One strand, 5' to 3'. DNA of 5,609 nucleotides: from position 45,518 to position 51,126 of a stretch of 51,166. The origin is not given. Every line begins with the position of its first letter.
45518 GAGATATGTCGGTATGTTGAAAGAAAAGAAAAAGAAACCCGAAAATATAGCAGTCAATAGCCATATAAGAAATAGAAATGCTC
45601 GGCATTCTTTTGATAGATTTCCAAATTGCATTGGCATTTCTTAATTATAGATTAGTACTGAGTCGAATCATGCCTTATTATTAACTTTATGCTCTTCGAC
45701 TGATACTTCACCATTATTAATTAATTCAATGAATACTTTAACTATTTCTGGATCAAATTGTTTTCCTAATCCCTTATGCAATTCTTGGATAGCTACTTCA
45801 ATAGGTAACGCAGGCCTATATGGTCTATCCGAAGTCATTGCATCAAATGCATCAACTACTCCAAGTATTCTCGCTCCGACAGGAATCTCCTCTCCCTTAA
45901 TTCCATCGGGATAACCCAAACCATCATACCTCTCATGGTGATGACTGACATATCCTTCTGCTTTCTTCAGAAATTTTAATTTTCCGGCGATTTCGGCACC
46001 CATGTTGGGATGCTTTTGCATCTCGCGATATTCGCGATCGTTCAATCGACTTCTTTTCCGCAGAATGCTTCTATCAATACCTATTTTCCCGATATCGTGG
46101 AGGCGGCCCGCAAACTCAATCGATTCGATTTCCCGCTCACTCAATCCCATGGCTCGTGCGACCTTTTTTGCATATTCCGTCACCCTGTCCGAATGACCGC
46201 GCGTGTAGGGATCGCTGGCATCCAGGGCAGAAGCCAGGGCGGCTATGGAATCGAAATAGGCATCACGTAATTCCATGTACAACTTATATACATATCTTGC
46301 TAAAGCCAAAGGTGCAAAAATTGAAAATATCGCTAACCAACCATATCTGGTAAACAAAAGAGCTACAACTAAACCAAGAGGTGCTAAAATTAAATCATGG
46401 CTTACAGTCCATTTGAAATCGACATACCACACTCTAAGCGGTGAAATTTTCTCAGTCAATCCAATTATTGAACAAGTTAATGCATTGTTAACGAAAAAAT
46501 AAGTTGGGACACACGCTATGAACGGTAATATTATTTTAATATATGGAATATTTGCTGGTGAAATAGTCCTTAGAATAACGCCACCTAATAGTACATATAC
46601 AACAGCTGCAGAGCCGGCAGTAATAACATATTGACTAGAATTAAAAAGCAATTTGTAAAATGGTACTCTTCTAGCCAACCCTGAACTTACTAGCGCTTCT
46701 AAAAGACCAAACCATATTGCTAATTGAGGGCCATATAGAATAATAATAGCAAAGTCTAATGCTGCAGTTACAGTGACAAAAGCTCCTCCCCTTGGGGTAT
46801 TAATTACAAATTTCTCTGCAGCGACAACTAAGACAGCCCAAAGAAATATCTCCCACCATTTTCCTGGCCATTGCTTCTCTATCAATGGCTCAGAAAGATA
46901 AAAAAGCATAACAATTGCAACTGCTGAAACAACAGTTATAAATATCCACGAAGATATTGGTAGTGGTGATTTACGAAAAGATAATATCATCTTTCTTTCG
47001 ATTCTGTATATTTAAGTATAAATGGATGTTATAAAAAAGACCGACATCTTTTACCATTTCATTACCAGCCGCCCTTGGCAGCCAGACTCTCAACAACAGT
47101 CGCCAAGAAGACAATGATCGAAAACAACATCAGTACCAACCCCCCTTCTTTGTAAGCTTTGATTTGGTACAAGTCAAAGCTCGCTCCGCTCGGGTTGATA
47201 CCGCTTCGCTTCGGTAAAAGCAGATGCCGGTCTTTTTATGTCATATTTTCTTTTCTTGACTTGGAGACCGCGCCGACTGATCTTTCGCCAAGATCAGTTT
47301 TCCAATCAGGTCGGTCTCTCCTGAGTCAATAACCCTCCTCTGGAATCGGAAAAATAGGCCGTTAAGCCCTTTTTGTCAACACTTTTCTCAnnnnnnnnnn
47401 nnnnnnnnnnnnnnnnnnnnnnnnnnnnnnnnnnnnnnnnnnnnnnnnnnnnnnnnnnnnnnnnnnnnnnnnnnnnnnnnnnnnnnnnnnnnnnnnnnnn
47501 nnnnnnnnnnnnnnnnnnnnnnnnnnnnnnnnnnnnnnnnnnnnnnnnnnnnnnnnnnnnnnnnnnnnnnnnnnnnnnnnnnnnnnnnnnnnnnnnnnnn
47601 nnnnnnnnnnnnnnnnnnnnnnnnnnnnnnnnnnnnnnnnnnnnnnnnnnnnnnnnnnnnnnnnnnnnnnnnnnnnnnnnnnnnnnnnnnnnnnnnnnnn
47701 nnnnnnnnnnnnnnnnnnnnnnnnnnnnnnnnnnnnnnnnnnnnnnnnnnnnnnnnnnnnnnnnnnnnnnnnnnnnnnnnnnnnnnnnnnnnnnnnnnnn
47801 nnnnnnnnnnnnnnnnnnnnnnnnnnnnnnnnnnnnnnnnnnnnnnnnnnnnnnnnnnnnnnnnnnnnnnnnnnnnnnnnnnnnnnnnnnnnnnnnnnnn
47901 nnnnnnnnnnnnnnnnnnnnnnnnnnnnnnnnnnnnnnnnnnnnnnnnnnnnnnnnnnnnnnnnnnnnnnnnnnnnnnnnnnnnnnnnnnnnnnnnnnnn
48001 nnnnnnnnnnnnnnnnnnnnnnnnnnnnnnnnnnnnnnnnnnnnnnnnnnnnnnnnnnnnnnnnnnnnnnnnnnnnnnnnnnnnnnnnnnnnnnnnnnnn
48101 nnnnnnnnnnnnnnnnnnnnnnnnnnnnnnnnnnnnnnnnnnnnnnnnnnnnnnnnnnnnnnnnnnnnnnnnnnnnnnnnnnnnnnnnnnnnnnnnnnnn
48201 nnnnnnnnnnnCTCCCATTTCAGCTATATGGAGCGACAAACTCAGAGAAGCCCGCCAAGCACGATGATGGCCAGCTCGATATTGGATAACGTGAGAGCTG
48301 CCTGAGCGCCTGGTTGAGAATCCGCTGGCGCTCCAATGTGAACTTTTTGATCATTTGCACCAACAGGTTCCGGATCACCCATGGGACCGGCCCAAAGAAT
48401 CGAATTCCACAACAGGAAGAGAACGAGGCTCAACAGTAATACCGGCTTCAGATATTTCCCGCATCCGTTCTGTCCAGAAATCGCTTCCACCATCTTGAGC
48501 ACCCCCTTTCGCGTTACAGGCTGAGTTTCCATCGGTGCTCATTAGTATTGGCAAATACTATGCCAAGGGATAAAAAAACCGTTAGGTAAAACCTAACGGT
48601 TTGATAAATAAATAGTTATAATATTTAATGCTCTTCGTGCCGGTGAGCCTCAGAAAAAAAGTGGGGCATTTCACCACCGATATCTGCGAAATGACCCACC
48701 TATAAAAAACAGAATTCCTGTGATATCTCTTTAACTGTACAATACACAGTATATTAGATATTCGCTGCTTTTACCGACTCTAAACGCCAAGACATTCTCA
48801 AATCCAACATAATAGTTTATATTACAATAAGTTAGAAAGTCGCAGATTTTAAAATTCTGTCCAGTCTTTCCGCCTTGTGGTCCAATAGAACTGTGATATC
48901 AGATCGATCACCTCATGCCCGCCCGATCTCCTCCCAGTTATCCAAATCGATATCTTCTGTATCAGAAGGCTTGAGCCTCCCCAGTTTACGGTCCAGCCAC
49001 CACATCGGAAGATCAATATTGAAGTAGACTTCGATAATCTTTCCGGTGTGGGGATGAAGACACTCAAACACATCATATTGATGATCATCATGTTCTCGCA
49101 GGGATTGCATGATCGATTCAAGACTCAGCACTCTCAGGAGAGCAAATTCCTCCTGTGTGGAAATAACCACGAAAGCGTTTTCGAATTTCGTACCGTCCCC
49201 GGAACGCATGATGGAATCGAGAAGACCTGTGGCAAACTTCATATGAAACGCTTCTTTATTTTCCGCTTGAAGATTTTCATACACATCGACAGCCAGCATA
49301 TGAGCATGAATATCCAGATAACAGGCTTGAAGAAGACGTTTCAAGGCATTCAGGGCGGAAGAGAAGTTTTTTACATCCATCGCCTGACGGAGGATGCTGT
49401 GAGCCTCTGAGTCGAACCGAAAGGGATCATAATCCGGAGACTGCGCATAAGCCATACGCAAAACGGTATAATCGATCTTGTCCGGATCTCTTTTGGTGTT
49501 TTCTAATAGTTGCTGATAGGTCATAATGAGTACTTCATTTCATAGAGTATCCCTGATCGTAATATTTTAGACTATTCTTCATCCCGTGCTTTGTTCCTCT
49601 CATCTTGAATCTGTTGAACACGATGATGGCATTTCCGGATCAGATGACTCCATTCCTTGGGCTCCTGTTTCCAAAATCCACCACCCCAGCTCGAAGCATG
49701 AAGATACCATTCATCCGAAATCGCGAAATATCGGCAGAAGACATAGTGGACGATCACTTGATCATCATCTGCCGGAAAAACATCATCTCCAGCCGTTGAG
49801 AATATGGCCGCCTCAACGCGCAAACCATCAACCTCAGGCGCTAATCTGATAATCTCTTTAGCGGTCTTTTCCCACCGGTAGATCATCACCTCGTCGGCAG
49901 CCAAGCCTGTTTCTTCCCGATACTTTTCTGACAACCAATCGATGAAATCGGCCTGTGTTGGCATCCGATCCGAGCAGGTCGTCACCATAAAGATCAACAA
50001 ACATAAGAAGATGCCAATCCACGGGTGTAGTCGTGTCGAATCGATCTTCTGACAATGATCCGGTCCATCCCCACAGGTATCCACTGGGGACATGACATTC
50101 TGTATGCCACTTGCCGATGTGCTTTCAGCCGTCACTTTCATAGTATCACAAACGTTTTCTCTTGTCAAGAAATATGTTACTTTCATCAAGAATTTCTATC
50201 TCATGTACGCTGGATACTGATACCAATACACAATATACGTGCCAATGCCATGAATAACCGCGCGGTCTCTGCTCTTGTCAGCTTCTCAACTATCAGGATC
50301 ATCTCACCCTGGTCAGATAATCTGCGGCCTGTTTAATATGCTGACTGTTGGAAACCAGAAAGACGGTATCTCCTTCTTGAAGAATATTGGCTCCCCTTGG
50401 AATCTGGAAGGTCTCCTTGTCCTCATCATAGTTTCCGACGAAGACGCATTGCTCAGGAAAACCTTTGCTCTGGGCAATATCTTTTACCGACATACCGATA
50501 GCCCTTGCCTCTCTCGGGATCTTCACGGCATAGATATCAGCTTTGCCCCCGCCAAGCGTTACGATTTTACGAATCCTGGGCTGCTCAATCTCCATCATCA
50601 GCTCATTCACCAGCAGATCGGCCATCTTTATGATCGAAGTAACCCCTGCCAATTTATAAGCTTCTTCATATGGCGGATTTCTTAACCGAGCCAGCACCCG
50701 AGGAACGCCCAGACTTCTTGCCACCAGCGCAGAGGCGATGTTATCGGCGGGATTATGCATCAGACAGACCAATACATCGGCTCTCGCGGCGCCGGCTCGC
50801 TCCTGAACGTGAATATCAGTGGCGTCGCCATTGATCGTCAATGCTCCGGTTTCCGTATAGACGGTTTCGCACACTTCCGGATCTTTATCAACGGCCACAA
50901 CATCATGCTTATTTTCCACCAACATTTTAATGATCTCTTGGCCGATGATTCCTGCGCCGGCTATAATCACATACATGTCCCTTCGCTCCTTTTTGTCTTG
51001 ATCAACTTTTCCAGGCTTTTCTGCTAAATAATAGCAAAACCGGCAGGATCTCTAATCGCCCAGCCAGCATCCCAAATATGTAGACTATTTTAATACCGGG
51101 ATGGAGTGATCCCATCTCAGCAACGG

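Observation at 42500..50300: About 8 kb low-GC island encoding a self-contained sigma-54 / c-di-GMP sensory circuit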

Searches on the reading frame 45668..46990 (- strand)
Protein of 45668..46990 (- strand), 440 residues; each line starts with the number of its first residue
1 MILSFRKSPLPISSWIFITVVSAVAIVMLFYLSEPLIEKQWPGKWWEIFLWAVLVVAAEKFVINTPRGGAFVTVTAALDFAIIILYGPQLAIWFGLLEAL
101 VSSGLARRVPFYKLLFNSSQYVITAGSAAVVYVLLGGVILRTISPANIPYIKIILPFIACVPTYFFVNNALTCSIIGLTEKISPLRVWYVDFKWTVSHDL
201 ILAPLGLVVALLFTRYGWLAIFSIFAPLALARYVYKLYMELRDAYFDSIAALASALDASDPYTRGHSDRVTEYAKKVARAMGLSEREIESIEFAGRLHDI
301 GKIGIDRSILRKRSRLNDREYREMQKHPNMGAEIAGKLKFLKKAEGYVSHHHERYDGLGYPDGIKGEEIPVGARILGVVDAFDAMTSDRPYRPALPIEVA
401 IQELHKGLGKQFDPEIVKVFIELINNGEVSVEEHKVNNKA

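Call 5: search_protein_families(library=pfam, proteins=[window:45668-46990:-], max_evalue=0.01)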
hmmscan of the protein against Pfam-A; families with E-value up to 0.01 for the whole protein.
window:45668-46990:- (440 aa): 3 families
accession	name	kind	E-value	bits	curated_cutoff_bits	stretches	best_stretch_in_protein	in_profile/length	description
PF13487.12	HD_5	-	7.1e-42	143.5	27.2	1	252-416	3-170/170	HD domain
PF01966.28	HD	-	8.9e-18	65.1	22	1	265-385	3-116/116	HD domain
PF20972.2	MASE9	-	0.00086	19.7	24.3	1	27-227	27-192/203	MASE9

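Call 14: find_encoding_contigs(protein=window:45668-46990:-, flank=10000, max_places=6)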
Protein window:45668-46990:- (440 aa): no gene with exactly this product is on record in the collection.

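Call 75: search_protein_families(library=ncbifam, proteins=[window:45668-46990:-], max_evalue=0.001)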
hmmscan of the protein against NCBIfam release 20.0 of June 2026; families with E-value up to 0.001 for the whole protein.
window:45668-46990:- (440 aa): 3 families
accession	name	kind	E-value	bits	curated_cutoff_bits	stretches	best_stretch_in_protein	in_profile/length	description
NF053512.1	nitric_RR_NosR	exception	1e-44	153.3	400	1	236-434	165-364/422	response regulator c-di-GMP phosphodiesterase, NosR family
TIGR00277.1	HDIG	domain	2.4e-06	27.3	27.6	1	263-353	5-83/84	HDIG domain-containing metalloprotein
TIGR02621.3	cas3_GSU0051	exception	3.5e-05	22.8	400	1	265-302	673-710/854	type I-G CRISPR-associated helicase/endonuclease Cas3g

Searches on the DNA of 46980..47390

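Call 90: search_rna_families(source=window, start=46980, end=47390, threshold=evalue, max_evalue=10, show_alignments=2)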
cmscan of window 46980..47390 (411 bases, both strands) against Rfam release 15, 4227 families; matches with E-value up to 10: 1.
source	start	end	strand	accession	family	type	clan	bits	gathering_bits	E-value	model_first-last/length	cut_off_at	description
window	47208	47285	+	RF01394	isrK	Gene; sRNA;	-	12.5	50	3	1-77/77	no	isrK Hfq binding RNA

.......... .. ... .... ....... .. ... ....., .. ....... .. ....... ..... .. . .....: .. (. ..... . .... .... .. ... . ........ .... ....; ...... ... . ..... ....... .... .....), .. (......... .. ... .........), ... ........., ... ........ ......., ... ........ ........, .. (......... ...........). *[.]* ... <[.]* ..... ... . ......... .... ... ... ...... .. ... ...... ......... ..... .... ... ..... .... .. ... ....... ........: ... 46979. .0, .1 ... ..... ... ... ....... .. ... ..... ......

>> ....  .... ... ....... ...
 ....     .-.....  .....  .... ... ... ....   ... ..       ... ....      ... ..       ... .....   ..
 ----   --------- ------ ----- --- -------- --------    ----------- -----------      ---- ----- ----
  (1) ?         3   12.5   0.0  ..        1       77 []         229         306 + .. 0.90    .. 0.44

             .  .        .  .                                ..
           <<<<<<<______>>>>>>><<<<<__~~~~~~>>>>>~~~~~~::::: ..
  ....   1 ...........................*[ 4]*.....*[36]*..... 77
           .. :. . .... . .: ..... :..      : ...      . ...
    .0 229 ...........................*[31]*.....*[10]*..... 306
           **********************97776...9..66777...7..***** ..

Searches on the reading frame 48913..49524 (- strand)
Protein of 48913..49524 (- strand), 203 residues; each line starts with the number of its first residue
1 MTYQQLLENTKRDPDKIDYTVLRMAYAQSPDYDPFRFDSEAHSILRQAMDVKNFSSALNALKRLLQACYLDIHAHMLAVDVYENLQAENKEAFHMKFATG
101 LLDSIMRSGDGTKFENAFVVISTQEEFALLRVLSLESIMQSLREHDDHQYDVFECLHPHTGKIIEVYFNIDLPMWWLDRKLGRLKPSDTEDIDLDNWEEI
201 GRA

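Call 5: search_protein_families(library=pfam, proteins=[window:48913-49524:-], max_evalue=0.01)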
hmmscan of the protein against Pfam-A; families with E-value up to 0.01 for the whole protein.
window:48913-49524:- (203 aa): 1 family
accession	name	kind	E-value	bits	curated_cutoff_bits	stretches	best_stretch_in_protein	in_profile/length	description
PF16266.10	DUF4919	-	1.6e-16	61.2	29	1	3-169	14-186/186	Domain of unknown function (DUF4919)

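Call 75: search_protein_families(library=ncbifam, proteins=[window:48913-49524:-], max_evalue=0.001)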
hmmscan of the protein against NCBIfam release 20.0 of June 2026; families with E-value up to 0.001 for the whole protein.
window:48913-49524:- (203 aa): 0 families

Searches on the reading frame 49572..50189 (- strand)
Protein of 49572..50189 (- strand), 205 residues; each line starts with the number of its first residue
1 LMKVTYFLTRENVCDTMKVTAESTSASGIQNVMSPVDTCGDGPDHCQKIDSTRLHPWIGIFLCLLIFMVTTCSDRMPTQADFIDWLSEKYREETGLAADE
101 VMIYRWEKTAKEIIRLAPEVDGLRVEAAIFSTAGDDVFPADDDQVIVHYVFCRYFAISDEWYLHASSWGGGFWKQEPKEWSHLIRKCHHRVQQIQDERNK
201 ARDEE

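Call 5: search_protein_families(library=pfam, proteins=[window:49572-50189:-], max_evalue=0.01)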
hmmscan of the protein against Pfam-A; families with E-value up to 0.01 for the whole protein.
window:49572-50189:- (205 aa): 0 families

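Call 75: search_protein_families(library=ncbifam, proteins=[window:49572-50141:-], max_evalue=0.001)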
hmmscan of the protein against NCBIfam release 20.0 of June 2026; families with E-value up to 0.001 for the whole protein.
window:49572-50141:- (189 aa): 0 families

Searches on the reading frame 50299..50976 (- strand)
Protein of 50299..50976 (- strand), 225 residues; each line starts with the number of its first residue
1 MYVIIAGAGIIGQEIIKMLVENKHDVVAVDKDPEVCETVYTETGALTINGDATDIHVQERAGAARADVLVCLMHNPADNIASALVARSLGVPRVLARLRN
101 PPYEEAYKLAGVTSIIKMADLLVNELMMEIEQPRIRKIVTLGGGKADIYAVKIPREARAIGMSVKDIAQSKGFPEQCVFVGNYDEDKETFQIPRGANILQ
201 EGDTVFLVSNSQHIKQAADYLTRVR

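Call 5: search_protein_families(library=pfam, proteins=[window:50299-50976:-], max_evalue=0.01)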
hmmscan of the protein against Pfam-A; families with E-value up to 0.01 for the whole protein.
window:50299-50976:- (225 aa): 11 families
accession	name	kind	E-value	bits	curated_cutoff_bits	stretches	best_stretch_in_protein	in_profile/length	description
PF02254.24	TrkA_N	-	1.2e-26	93.7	23.8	1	3-116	1-114/116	TrkA-N domain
PF02080.26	TrkA_C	-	4e-08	33.5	27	1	149-221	2-70/71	TrkA-C domain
PF02558.23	ApbA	-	9.3e-05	22.5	22.2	1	3-64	1-59/150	Ketopantoate reductase PanE/ApbA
PF03807.23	F420_oxidored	-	0.00012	23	21.6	1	4-71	4-65/94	NADP oxidoreductase coenzyme F420-dependent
PF13460.12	NAD_binding_10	-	0.00015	22.1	27.2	1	8-85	3-82/184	NAD(P)H-binding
PF01262.27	AlaDh_PNT_C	-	0.00076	19.4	23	1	3-79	31-106/214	Alanine dehydrogenase/PNT, C-terminal domain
PF01370.27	Epimerase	-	0.0014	18.5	20.9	1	4-77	2-78/240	NAD dependent epimerase/dehydratase family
PF02737.24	3HCDH_N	-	0.0035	17.7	22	1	3-45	2-44/180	3-hydroxyacyl-CoA dehydrogenase, NAD binding domain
PF03435.24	Sacchrp_dh_NADP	-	0.0047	17.7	25.1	1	3-59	1-59/129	Saccharopine dehydrogenase NADP binding domain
PF00106.31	adh_short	-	0.006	16.5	26.6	0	3-56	4-62/195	short chain dehydrogenase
PF05368.20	NmrA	-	0.0067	16.5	27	0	3-73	6-77/298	NmrA-like family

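Call 7: find_encoding_contigs(protein=window:50299-50976:-, flank=10000, max_places=6)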
Protein window:50299-50976:- (225 aa): no gene with exactly this product is on record in the collection.
